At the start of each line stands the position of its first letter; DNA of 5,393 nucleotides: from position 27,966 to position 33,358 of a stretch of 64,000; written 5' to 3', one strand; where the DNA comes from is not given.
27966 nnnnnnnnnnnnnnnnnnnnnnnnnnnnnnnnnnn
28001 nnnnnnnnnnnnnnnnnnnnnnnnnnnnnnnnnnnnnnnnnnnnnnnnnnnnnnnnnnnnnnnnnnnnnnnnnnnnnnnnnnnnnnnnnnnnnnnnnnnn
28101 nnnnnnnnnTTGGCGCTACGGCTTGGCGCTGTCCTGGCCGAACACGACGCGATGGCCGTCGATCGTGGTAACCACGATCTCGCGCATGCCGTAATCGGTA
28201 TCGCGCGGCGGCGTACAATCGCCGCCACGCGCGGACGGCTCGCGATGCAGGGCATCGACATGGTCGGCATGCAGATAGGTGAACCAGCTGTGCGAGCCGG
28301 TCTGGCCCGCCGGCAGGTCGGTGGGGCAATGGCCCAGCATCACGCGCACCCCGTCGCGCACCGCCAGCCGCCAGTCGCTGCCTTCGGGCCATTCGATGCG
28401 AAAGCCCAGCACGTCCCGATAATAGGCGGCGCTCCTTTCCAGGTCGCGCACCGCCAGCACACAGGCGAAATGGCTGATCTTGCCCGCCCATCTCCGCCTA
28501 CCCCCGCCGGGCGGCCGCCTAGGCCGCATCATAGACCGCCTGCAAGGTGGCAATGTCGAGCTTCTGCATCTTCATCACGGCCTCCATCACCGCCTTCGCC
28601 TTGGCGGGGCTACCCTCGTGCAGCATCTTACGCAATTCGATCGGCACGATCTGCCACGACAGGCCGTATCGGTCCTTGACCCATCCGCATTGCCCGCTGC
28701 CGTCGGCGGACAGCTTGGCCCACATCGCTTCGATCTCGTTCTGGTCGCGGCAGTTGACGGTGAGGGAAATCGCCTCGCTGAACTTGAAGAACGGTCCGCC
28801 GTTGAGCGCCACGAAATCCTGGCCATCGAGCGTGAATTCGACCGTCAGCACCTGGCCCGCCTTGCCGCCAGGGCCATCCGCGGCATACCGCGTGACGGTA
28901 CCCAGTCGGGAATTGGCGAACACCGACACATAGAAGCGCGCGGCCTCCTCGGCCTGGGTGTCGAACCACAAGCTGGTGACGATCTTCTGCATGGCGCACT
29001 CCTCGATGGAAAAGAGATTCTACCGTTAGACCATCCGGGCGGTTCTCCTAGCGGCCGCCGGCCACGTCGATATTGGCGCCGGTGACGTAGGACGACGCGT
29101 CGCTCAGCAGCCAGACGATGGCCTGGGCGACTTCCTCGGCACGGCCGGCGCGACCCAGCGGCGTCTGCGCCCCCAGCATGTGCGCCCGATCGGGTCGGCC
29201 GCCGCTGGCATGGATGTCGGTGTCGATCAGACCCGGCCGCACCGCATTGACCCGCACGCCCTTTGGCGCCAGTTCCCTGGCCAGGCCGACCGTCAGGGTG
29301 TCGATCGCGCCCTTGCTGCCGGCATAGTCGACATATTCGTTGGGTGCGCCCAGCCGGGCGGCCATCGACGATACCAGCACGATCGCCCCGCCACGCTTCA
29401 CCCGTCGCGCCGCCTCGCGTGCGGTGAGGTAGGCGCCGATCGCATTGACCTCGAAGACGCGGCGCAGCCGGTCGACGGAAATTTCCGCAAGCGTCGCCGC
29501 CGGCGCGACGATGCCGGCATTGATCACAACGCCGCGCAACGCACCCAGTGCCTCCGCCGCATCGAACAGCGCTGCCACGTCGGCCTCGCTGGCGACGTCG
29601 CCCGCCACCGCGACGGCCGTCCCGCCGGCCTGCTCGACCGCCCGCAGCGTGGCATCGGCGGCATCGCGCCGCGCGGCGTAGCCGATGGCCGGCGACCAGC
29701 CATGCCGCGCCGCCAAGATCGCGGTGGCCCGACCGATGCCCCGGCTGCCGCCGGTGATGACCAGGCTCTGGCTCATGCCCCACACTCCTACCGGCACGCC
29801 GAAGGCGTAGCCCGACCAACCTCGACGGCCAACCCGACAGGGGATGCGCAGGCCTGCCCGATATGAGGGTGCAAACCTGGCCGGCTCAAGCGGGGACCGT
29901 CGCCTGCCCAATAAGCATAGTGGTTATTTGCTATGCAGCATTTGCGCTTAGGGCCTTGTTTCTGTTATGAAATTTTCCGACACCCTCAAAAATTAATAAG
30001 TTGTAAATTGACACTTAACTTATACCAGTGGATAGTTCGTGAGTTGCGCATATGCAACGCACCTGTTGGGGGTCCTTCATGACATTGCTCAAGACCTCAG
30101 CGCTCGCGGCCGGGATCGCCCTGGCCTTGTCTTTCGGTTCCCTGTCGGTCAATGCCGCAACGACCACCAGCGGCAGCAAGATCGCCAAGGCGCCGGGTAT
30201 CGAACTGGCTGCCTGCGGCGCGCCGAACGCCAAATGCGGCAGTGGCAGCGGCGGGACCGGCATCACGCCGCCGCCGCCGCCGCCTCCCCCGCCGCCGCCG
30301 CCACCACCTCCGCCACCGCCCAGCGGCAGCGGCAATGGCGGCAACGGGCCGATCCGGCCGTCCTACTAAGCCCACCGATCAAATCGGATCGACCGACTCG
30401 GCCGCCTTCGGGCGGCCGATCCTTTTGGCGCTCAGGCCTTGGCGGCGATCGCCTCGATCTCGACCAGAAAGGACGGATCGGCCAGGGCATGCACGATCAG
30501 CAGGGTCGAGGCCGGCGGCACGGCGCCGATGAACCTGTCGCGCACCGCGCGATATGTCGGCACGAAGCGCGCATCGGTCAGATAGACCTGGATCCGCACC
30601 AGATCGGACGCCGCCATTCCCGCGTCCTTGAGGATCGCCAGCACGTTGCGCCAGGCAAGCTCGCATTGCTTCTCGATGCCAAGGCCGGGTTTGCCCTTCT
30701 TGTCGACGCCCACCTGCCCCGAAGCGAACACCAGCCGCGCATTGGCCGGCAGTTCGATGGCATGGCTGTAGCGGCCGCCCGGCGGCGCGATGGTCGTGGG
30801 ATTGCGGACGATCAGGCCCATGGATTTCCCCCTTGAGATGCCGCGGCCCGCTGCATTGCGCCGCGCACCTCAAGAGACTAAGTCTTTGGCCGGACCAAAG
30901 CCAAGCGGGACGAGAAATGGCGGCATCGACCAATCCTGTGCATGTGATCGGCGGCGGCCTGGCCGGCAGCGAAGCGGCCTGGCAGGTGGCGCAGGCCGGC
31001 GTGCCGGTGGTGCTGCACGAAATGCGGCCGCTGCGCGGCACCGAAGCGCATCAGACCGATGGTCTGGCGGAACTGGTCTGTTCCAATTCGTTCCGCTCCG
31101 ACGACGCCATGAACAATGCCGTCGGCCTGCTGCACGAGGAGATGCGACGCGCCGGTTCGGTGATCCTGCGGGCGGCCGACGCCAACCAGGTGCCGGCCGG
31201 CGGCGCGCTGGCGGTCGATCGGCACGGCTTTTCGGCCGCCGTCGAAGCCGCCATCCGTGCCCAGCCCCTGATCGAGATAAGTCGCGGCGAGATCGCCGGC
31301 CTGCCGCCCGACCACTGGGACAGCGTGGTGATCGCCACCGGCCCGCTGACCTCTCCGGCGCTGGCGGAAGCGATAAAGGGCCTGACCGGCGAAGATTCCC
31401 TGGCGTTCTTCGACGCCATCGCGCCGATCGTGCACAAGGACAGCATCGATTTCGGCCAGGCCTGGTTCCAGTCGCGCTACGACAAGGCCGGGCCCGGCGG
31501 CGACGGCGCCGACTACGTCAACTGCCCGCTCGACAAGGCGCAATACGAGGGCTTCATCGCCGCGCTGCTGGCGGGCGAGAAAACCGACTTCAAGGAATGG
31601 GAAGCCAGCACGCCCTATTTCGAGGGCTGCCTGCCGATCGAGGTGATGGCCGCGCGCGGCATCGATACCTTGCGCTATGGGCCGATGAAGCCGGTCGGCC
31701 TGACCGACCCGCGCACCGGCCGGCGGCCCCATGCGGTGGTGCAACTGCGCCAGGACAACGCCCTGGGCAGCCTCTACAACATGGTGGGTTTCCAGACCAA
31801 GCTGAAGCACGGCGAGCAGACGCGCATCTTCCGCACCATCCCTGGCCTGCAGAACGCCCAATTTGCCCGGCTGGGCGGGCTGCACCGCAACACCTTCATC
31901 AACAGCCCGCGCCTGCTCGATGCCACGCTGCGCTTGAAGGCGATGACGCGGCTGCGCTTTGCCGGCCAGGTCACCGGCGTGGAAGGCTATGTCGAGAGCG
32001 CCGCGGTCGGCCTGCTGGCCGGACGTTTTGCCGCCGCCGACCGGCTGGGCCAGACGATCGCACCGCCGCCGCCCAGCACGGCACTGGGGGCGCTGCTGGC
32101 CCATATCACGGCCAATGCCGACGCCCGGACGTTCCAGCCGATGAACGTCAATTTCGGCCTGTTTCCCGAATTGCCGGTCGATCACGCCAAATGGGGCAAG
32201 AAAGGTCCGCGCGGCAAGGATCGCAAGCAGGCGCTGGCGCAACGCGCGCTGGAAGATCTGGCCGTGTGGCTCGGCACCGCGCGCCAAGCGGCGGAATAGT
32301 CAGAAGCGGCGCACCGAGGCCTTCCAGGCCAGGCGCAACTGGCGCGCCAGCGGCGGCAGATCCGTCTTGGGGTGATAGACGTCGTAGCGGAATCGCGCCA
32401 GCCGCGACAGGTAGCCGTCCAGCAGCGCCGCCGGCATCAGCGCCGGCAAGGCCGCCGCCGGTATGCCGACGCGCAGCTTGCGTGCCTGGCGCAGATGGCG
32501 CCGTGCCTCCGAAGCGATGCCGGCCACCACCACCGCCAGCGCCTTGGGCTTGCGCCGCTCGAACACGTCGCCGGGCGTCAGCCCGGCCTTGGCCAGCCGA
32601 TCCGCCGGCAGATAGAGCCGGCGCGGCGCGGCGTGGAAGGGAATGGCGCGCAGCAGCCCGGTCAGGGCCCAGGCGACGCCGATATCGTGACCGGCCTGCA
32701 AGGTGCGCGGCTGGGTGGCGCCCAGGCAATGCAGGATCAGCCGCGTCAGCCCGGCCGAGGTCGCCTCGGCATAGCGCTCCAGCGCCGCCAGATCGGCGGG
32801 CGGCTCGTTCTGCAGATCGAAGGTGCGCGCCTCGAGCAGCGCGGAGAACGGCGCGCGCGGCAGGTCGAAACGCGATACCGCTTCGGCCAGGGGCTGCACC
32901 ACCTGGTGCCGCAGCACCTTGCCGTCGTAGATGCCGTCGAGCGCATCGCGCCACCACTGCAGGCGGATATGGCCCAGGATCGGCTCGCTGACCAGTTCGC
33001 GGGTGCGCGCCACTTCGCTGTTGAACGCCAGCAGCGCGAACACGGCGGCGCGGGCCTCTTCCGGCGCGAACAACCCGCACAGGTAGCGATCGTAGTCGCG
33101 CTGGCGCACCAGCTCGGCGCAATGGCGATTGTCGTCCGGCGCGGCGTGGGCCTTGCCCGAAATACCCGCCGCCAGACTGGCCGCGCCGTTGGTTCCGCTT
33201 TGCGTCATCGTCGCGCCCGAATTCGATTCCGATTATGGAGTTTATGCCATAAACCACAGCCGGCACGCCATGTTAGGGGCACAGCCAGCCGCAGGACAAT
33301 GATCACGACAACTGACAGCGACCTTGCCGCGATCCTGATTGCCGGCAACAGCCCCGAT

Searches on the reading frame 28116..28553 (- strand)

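Call 36: search_protein_families(library=pfam, proteins=[window:28116-28553:-], max_evalue=0.00001)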
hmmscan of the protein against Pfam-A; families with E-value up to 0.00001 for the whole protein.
window:28116-28553:- (145 aa): 2 families
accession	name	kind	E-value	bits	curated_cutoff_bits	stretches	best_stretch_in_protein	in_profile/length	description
PF00903.31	Glyoxalase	-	3.4e-13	50.5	20.6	1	26-138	2-121/121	Glyoxalase/Bleomycin resistance protein/Dioxygenase superfamily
PF22677.2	Ble-like_N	-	2.2e-06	27.8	24.5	1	33-55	7-29/41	Bleomycin resistance protein-like N-terminal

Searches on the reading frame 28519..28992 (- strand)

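Call 36: search_protein_families(library=pfam, proteins=[window:28519-28992:-], max_evalue=0.00001)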
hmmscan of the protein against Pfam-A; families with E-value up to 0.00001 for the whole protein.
window:28519-28992:- (157 aa): 1 family
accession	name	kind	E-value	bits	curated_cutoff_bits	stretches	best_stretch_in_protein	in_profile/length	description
PF06983.19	3-dmu-9_3-mt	-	4.2e-48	163.1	24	1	2-116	1-116/116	3-demethylubiquinone-9 3-methyltransferase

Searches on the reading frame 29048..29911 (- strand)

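Call 36: search_protein_families(library=pfam, proteins=[window:29048-29911:-], max_evalue=0.00001)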
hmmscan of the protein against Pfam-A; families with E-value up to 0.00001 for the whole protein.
window:29048-29911:- (287 aa): 4 families
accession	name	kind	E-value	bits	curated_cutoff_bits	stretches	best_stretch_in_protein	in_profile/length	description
PF13561.12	adh_short_C2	-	2.5e-53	181.5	27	1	57-286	6-234/236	Enoyl-(Acyl carrier protein) reductase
PF00106.31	adh_short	-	9.5e-40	136.6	26.6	1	50-235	3-188/195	short chain dehydrogenase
PF08659.16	KR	-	1.9e-14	54.4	22.6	1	50-207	3-160/180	KR domain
PF23441.1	SDR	-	2.6e-09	37.3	27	1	95-286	63-254/258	SDR-like rossmann domain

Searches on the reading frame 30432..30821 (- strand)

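Call 36: search_protein_families(library=pfam, proteins=[window:30432-30821:-], max_evalue=0.00001)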
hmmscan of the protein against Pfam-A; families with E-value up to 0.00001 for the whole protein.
window:30432-30821:- (129 aa): 1 family
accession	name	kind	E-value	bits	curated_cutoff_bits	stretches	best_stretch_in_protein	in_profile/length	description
PF01042.26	Ribonuc_L-PSP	-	1.1e-21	77.5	27.3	1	13-127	5-120/121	Endoribonuclease L-PSP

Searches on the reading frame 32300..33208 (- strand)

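Call 37: search_protein_families(library=pfam, proteins=[window:32300-33208:-], max_evalue=0.00001)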
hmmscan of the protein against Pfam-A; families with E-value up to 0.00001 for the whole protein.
window:32300-33208:- (302 aa): 1 family
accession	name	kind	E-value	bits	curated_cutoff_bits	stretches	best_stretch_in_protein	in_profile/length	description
PF00494.24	SQS_PSY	-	7.2e-58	196.8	26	1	34-282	1-257/263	Squalene/phytoene synthase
